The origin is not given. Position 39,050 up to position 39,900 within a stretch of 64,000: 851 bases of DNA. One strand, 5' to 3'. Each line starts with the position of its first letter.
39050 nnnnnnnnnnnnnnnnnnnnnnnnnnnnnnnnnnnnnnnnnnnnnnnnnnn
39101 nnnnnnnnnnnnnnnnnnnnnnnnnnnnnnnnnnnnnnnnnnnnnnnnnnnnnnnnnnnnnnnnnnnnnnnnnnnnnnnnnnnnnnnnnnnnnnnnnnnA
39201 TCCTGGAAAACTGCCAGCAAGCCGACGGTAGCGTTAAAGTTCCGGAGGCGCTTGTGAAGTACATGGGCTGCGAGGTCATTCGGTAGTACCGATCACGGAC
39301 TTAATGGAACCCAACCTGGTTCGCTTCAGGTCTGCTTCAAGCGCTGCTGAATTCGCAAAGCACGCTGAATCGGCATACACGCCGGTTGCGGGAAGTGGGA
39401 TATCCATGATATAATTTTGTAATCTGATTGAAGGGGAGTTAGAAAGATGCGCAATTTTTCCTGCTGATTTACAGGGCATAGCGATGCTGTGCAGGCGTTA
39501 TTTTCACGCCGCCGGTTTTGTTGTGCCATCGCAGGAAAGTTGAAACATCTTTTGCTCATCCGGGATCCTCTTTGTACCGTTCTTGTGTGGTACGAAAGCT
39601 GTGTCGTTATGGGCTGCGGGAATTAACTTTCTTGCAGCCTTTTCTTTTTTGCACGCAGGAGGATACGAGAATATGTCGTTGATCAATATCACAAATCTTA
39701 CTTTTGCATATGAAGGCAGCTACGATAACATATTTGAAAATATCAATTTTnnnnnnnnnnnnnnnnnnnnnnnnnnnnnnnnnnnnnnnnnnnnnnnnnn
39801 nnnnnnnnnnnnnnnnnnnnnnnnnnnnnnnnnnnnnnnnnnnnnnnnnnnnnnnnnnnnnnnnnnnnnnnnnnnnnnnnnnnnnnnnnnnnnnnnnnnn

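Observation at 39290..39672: ABC-F ATPase gene preceded by a 380-bp leader with a 6-codon uORF and an intrinsic terminator abutting the RBS: ribosome-mediated attenuation candidate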

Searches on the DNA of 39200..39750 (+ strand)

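Call 3: search_rna_families(source=window, start=39200, end=39750, threshold=evalue, max_evalue=10, show_alignments=3)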
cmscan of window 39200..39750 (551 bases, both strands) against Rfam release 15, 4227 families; matches with E-value up to 10: 3.
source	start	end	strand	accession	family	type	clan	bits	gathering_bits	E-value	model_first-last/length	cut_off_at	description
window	39442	39504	+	RF00078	MicA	Gene; sRNA;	-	15.8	41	9.2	1-75/75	no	MicA sRNA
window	39397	39467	+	RF01563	DdR13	Gene; snRNA; snoRNA; CD-box;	-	12.2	65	8.1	1-80/80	no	Dictyostelium snoRNA DdR13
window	39609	39644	+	RF02616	SSRC8_2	Gene; sRNA;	-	9.5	72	3.8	1-281/281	no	Streptococcus sRNA 8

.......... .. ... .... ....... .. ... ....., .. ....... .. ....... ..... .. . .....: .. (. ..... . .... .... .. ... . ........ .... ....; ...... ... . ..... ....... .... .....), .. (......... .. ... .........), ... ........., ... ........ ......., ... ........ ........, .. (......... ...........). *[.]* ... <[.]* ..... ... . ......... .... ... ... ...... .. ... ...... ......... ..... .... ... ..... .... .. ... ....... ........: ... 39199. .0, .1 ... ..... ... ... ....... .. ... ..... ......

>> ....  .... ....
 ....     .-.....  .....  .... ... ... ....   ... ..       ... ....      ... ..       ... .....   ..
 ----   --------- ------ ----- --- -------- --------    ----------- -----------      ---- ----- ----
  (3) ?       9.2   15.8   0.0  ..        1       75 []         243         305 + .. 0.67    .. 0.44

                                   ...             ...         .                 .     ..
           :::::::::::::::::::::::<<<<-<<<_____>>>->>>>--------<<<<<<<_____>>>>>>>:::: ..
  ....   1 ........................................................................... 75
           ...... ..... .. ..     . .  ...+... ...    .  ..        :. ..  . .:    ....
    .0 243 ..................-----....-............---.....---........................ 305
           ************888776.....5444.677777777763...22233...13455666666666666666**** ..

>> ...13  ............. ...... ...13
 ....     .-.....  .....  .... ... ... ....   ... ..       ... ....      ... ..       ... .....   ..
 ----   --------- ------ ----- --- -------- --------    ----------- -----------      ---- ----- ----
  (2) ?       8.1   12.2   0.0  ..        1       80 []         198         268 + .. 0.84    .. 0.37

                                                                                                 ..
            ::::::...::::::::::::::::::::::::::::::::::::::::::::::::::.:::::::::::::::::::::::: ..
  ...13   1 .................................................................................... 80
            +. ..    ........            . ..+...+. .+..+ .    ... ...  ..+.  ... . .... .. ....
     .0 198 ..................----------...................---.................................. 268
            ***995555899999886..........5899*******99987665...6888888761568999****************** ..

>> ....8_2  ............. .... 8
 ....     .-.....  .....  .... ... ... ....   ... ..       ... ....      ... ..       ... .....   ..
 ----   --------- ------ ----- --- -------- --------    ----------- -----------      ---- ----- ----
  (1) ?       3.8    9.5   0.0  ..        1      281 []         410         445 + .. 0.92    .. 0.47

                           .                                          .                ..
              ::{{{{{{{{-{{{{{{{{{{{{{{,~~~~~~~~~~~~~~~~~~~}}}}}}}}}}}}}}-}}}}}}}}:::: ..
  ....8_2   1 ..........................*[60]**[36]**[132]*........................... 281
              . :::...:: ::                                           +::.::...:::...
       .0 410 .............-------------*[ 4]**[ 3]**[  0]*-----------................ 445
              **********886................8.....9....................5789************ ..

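Call 45: search_dna_similar(query=window:39380-39672:+, collection=plasmids, mode=distant, max_rows=15, max_evalue=0.01)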
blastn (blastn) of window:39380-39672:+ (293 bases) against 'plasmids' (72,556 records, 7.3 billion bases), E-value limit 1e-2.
No match.
